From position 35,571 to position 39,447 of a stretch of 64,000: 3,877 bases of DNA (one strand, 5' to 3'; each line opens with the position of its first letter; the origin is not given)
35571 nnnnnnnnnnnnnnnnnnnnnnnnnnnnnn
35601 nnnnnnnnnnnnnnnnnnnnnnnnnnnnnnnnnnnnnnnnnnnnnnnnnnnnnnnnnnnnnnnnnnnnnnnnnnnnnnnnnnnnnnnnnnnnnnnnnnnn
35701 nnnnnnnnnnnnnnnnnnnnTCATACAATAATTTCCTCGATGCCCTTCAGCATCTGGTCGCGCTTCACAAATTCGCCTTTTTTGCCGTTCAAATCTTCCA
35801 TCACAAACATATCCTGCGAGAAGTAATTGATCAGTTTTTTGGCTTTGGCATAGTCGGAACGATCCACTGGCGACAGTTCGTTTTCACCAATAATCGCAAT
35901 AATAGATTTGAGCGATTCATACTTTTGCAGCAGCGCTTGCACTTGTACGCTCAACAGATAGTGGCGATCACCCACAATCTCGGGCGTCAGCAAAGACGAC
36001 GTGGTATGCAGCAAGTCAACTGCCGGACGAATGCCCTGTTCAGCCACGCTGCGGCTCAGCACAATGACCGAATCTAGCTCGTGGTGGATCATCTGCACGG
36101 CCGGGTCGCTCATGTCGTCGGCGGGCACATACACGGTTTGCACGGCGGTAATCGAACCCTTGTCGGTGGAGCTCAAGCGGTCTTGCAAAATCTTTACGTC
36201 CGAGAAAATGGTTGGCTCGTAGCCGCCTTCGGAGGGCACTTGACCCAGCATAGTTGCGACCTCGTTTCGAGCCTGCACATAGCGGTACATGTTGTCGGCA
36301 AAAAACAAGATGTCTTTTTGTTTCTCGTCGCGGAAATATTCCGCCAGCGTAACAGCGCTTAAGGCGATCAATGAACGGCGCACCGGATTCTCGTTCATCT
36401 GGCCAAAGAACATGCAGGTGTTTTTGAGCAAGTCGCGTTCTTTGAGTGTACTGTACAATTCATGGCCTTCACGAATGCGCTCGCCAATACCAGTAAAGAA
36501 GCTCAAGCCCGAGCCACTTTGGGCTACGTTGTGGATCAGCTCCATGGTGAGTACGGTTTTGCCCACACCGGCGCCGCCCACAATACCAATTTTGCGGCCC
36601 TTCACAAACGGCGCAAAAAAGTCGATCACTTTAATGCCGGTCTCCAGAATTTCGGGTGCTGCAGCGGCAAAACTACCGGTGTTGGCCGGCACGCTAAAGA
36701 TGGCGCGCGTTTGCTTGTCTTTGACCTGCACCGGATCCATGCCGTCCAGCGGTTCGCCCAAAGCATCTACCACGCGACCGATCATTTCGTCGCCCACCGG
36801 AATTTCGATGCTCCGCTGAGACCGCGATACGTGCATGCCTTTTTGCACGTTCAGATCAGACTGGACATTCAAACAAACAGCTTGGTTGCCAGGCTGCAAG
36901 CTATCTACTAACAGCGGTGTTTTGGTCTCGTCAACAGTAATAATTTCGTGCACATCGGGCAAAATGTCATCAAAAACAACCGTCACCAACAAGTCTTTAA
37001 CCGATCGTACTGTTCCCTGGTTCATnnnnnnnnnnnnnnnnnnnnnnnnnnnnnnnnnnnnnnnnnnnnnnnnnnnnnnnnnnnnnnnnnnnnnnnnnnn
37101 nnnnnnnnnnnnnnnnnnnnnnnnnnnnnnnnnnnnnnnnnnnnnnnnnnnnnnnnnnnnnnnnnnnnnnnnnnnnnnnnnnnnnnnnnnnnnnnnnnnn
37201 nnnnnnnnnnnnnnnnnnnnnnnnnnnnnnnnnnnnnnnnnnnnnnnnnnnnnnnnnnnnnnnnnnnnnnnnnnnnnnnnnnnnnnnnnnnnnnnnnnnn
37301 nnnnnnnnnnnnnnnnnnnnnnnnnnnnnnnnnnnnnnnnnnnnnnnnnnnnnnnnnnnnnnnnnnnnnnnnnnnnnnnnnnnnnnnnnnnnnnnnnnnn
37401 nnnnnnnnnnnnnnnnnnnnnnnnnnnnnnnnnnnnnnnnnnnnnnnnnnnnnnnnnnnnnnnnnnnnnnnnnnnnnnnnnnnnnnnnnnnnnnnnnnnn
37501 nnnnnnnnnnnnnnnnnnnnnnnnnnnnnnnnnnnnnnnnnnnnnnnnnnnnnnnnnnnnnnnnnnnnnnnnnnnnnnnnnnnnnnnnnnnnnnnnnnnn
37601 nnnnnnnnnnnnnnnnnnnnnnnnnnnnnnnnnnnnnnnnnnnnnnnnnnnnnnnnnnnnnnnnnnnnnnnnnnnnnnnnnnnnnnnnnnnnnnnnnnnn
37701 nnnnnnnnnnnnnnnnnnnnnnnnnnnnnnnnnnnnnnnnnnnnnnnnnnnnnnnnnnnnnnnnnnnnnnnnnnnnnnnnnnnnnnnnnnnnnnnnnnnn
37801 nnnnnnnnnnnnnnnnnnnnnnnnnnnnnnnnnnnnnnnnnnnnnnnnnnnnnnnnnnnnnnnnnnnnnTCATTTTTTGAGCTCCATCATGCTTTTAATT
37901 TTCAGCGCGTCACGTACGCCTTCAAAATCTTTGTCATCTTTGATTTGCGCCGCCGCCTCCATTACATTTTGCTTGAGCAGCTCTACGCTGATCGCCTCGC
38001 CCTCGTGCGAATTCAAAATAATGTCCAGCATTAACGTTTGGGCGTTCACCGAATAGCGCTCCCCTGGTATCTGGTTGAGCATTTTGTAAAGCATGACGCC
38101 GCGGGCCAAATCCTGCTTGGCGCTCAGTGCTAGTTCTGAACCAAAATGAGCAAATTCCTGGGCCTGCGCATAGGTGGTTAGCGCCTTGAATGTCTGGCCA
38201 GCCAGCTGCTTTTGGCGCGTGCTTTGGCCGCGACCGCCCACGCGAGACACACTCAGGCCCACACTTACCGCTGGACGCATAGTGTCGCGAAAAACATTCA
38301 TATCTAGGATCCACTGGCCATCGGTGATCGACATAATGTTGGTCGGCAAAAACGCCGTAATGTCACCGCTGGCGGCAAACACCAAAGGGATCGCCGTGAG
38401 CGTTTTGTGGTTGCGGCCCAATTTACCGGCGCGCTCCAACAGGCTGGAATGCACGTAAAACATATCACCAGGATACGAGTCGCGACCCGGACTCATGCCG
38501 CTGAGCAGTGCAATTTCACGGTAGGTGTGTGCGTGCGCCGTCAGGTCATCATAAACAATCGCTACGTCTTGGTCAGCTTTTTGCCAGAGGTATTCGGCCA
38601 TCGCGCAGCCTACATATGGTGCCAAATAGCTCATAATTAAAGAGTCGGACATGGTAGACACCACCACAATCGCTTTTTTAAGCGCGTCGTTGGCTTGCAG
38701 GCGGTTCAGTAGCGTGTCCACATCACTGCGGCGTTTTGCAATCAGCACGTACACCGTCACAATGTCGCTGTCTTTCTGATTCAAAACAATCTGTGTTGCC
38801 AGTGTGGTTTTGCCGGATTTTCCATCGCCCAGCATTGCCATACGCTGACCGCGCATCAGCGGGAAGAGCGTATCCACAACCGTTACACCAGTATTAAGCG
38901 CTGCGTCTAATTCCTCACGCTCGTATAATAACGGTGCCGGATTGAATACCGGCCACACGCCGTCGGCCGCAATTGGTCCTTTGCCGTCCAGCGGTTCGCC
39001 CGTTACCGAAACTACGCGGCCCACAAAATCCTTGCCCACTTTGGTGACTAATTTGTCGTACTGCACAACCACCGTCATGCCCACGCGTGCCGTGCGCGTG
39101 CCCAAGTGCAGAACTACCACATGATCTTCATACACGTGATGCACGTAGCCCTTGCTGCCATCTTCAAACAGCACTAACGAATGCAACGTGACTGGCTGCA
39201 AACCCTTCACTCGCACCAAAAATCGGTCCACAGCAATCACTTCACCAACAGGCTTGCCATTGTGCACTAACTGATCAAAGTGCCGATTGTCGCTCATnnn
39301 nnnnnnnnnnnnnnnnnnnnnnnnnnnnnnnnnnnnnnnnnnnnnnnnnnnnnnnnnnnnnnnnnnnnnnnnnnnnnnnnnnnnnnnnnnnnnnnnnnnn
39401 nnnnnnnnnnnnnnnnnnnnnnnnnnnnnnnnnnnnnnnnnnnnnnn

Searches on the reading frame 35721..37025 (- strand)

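Call 44: search_protein_families(library=pfam, proteins=[window:35721-37025:-], max_evalue=0.001)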
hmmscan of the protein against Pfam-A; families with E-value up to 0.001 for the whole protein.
window:35721-37025:- (434 aa): 2 families
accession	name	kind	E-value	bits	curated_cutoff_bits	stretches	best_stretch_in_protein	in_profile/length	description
PF00006.31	ATP-synt_ab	-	9.1e-65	218.7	29.5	1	130-343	1-213/213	ATP synthase alpha/beta family, nucleotide-binding domain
PF22919.1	ATP-synt_VA_C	-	4.4e-09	36.7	24.7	1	349-411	6-69/101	C-terminal domain of V and A type ATP synthase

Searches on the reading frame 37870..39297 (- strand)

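Call 44: search_protein_families(library=pfam, proteins=[window:37870-39297:-], max_evalue=0.001)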
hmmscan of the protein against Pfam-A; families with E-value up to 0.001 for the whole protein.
window:37870-39297:- (475 aa): 2 families
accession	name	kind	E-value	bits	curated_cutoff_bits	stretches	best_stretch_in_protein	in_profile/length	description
PF00006.31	ATP-synt_ab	-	3.7e-66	223.2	29.5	1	137-351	1-213/213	ATP synthase alpha/beta family, nucleotide-binding domain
PF00306.32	ATP-synt_ab_C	-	5e-08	33.8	27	1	358-453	1-95/126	ATP synthase alpha/beta chain, C terminal domain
